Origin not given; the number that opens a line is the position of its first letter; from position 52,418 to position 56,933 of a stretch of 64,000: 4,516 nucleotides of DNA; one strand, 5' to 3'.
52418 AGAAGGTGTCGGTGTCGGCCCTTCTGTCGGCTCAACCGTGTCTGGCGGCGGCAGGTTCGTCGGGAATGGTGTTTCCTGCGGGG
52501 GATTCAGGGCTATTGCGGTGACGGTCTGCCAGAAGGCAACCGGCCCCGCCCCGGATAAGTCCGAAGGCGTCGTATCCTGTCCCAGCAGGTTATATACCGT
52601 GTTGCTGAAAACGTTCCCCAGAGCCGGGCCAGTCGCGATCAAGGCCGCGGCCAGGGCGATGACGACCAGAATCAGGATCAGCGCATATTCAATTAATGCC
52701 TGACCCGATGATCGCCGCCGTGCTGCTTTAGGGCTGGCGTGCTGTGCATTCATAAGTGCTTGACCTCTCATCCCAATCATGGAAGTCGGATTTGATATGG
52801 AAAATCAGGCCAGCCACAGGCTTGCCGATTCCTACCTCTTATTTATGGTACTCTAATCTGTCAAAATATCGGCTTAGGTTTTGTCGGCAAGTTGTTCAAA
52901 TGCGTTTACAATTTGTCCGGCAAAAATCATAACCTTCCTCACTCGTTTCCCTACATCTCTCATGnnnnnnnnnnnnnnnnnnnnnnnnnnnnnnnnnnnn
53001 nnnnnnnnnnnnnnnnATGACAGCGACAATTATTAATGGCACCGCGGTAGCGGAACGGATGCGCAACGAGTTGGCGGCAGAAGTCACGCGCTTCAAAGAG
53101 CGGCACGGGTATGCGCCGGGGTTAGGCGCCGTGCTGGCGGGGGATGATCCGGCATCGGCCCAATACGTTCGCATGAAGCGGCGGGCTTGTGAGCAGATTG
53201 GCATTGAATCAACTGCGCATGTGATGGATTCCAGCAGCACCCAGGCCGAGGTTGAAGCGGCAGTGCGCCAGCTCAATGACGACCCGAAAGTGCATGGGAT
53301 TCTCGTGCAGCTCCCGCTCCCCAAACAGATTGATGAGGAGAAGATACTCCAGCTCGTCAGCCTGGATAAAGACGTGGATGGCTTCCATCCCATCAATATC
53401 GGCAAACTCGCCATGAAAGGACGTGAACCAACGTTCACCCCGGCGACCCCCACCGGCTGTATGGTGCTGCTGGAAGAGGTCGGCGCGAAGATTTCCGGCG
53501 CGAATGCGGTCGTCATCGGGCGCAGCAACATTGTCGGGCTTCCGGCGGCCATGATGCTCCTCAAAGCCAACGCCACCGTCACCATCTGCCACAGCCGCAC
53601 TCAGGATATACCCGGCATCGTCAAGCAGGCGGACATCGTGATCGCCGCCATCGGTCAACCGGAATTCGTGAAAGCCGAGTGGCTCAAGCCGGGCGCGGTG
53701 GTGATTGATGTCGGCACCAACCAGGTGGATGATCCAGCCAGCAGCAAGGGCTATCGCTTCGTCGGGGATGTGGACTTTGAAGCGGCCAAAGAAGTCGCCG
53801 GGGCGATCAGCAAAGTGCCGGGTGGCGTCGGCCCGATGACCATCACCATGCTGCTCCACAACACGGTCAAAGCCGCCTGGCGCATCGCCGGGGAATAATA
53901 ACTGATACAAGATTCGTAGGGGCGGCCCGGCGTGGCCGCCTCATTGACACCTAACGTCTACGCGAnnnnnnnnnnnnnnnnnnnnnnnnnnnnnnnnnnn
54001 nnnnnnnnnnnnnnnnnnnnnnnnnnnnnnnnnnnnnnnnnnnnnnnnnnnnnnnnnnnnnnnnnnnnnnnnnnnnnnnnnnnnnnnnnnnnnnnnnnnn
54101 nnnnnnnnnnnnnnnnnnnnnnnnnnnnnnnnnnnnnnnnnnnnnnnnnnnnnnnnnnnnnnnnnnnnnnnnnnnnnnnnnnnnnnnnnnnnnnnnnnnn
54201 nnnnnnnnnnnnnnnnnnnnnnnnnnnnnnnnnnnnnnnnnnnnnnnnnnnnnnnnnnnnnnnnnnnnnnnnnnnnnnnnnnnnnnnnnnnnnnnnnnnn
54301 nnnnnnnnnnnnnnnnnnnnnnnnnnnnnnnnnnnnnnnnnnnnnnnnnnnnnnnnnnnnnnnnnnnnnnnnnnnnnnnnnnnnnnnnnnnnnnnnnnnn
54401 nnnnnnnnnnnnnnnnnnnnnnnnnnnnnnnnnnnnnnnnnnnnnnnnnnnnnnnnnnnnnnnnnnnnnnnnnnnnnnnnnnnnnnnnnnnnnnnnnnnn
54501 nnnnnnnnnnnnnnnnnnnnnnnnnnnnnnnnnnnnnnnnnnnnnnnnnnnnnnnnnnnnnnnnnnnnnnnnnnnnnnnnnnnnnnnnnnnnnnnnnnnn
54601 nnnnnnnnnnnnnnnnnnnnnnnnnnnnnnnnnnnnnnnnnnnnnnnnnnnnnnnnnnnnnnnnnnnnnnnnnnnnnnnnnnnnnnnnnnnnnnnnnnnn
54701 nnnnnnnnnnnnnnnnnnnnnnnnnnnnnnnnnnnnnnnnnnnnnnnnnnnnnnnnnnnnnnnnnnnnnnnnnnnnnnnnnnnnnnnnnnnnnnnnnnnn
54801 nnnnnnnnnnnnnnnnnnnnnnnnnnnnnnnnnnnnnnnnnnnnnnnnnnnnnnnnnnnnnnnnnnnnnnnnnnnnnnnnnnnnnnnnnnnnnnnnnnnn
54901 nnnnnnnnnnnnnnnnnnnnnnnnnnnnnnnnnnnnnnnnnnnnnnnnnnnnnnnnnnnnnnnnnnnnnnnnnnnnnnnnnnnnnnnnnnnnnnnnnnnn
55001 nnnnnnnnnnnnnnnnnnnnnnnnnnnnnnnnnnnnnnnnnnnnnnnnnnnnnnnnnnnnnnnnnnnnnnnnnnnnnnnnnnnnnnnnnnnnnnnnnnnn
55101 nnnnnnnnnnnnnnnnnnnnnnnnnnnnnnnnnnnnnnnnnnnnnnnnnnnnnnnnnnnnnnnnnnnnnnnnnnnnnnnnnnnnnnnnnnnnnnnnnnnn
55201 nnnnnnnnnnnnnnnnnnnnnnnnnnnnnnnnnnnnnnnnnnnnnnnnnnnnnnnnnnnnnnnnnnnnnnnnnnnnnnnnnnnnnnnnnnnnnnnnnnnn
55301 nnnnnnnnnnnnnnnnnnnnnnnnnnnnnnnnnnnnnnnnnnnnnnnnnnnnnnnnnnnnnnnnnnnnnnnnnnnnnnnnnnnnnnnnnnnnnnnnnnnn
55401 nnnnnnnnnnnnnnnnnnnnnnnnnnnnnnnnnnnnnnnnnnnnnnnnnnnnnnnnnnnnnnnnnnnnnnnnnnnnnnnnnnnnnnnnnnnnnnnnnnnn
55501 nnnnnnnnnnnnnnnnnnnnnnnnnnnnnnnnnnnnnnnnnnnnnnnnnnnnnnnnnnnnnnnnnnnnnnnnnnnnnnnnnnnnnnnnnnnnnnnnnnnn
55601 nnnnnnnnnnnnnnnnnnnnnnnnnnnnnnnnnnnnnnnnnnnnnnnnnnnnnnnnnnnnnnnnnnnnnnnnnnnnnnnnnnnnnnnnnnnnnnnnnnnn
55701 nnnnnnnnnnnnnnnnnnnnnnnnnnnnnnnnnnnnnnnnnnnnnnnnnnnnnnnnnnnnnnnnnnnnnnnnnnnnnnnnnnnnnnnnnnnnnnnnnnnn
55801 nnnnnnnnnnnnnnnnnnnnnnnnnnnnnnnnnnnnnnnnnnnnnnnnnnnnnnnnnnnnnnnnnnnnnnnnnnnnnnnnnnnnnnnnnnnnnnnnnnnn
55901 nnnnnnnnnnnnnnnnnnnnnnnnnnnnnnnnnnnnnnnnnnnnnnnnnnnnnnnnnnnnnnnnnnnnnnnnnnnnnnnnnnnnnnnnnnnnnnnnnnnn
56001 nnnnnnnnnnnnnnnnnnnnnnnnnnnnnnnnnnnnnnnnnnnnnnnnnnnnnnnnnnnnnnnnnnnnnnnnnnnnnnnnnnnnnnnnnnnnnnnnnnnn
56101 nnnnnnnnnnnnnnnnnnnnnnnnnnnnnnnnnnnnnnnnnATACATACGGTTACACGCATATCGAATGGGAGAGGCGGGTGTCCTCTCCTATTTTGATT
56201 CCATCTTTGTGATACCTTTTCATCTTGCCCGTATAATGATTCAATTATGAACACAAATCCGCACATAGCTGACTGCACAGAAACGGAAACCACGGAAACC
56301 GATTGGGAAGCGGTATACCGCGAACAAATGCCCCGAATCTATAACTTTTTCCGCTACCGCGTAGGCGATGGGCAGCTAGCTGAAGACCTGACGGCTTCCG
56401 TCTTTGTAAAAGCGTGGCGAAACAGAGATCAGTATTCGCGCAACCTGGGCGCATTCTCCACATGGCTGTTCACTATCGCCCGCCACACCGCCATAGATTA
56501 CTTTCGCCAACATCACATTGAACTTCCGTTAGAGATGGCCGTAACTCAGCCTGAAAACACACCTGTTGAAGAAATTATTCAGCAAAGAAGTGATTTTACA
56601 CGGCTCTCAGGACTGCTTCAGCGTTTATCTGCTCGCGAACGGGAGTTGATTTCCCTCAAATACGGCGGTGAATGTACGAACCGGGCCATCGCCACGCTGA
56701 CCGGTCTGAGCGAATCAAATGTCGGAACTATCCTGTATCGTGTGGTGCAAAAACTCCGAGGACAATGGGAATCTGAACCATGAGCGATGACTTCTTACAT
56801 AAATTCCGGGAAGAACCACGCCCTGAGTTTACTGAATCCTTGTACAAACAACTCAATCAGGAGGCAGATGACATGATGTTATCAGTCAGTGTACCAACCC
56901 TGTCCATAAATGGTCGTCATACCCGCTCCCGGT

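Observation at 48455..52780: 1,441-aa protein with a Flp/TadE-type prepilin leader fused to two PA14 domains and five repeated jelly-roll-like modules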

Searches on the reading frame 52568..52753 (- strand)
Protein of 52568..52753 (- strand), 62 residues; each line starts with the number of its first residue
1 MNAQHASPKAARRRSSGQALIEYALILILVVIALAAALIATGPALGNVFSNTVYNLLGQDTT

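Call 5: search_protein_families(library=pfam, proteins=[window:52574-52753:-], max_evalue=10)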
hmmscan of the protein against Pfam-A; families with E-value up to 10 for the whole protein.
seq(60 aa): 4 families
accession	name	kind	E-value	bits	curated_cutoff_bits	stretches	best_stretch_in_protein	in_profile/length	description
PF14029.11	DUF4244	-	0.03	14.2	27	1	10-40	5-34/54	Protein of unknown function (DUF4244)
PF04964.19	Flp_Fap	-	0.05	13.8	32.2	1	20-51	10-41/46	Flp/Fap pilin component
PF20088.4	DUF6480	-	0.15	12.4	25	1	5-41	38-73/78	Family of unknown function (DUF6480)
PF04021.17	Class_IIIsignal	-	2.8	8.5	23.7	1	17-38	3-24/27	Class III signal peptide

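Call 77: search_protein_representatives(protein=window:52568-52753:-)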
Query: 62 residues. Proteins with E-value up to 0.001 (for the whole library): 963; up to 1e-10: 49; up to 1e-30: 0. The best 150 are listed.
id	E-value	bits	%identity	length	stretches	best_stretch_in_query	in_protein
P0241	2.2e-15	71.3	49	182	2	13-55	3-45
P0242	4.2e-15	70.4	77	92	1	12-59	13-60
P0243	7.1e-15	69.7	66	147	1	10-62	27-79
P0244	1.3e-14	68.8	73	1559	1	12-62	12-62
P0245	1.5e-14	68.7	79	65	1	9-55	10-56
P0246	2.3e-14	68.1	69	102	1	11-62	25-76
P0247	8.0e-14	66.4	68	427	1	7-62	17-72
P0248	1.0e-13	66.0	65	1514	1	6-62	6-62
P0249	1.1e-13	66.0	68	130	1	8-60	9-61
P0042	1.4e-13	65.6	71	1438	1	10-60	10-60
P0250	1.7e-13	65.4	78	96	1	15-59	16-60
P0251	1.7e-13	65.3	65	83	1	10-61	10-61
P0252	2.2e-13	65.0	73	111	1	7-59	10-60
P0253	3.7e-13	64.3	70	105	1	11-60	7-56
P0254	4.1e-13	64.2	70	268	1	12-61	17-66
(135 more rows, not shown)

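Call 87: search_protein_families(library=ncbifam, proteins=[window:52568-52753:-], max_evalue=10)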
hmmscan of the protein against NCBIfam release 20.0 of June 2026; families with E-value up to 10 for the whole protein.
window:52568-52753:- (62 aa): 1 family
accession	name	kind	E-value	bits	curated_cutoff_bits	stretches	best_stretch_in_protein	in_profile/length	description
TIGR01708.2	typeII_sec_gspH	equivalog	0.23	11.5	80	1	16-42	2-28/169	type II secretion system minor pseudopilin GspH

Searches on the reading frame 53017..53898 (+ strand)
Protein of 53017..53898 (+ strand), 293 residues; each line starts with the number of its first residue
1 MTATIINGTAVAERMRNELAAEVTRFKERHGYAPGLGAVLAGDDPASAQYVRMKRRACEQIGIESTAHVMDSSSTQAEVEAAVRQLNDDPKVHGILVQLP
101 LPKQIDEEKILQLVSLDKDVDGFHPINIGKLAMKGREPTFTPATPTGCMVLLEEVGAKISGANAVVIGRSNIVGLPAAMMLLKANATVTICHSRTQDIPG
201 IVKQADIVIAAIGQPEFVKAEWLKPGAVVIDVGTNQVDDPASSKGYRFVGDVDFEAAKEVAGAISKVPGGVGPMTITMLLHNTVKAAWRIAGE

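Call 74: search_protein_families(library=pfam, proteins=[window:53017-53898:+], max_evalue=0.001)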
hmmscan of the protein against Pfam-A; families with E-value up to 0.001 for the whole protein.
window:53017-53898:+ (293 aa): 3 families
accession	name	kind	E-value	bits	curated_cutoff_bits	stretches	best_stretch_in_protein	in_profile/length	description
PF02882.25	THF_DHG_CYH_C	-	4e-66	221.7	27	1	124-288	1-157/160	Tetrahydrofolate dehydrogenase/cyclohydrolase, NAD(P)-binding domain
PF00763.28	THF_DHG_CYH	-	2.7e-41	140.9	32.8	1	6-121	1-115/115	Tetrahydrofolate dehydrogenase/cyclohydrolase, catalytic domain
PF02423.21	OCD_Mu_crystall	-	0.00088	18.8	24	0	181-239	174-231/314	Ornithine cyclodeaminase/mu-crystallin family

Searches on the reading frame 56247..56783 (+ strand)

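Call 74: search_protein_families(library=pfam, proteins=[window:56247-56783:+], max_evalue=0.001)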
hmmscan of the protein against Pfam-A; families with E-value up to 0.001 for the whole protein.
window:56247-56783:+ (178 aa): 3 families
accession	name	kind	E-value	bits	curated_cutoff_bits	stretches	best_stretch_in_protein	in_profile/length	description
PF04542.20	Sigma70_r2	-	4.3e-18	65.3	24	1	24-89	2-68/71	Sigma-70 region 2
PF08281.18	Sigma70_r4_2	-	1.7e-09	37.6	25.7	1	120-170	4-54/54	Sigma-70, region 4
PF04545.22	Sigma70_r4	-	9e-07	28.8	24.1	1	123-171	1-49/50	Sigma-70, region 4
